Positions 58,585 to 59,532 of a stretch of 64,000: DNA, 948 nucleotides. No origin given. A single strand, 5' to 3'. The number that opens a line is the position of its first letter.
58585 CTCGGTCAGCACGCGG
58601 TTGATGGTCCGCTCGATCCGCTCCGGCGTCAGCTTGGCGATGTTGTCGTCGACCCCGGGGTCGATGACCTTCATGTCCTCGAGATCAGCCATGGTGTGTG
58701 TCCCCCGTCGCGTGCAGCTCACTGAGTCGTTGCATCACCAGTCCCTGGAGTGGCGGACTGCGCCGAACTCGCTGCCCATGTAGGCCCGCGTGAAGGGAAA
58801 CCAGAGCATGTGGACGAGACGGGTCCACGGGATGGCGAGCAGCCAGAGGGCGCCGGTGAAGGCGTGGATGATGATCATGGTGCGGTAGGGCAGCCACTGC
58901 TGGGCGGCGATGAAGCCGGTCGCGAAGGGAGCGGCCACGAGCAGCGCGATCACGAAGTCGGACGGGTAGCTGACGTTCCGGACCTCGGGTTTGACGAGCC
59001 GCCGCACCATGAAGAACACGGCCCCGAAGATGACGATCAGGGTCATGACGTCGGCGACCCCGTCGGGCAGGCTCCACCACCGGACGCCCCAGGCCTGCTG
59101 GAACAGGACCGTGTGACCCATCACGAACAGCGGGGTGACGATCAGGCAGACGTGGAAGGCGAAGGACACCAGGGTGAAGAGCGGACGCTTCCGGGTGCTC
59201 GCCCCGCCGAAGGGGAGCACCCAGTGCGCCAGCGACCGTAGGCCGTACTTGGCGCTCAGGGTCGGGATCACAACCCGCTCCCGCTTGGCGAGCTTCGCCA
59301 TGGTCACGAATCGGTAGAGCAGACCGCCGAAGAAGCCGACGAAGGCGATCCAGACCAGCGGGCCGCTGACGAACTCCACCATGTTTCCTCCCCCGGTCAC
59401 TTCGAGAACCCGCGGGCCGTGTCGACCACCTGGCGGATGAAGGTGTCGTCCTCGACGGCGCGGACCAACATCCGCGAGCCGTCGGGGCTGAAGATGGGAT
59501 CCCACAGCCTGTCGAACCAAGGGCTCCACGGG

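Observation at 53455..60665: Permuted Hmc complex (E-F-A-B-C-D) headed by a TmcD-like gene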

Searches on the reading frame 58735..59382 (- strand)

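Call 4: search_protein_families(library=pfam, proteins=[window:58735-59382:-], max_evalue=0.01)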
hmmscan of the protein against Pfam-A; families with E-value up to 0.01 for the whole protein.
window:58735-59382:- (215 aa): 1 family
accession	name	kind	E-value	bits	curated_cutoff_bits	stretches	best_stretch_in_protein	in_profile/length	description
PF02665.19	Nitrate_red_gam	-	1.6e-07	31.6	22.9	2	74-160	59-141/217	Nitrate reductase gamma subunit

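Call 5: search_protein_families(library=ncbifam, proteins=[window:58735-59382:-], max_evalue=0.01)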
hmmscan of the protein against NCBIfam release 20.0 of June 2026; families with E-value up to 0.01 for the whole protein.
window:58735-59382:- (215 aa): 5 families
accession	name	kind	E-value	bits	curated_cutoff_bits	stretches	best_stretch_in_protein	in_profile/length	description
NF045723.1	memb_anch_TmcC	equivalog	1.7e-84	282.7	240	1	2-215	4-218/218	TmcC family electron transfer complex membrane anchor subunit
NF045716.1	sulf_resp_HmcE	equivalog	1.9e-54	184.7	275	1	1-210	1-215/226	sulfate respiration complex protein HmcE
NF038018.1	qmoC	equivalog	1.9e-05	24.3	300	1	69-194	224-353/360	quinone-interacting membrane-bound oxidoreductase complex subunit QmoC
TIGR00351.1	narI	equivalog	0.0004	20.3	105.55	1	107-158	83-142/225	respiratory nitrate reductase subunit gamma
NF038037.1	cytob_DsrM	equivalog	0.0028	16.9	300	1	113-157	165-210/320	sulfate reduction electron transfer complex DsrMKJOP subunit DsrM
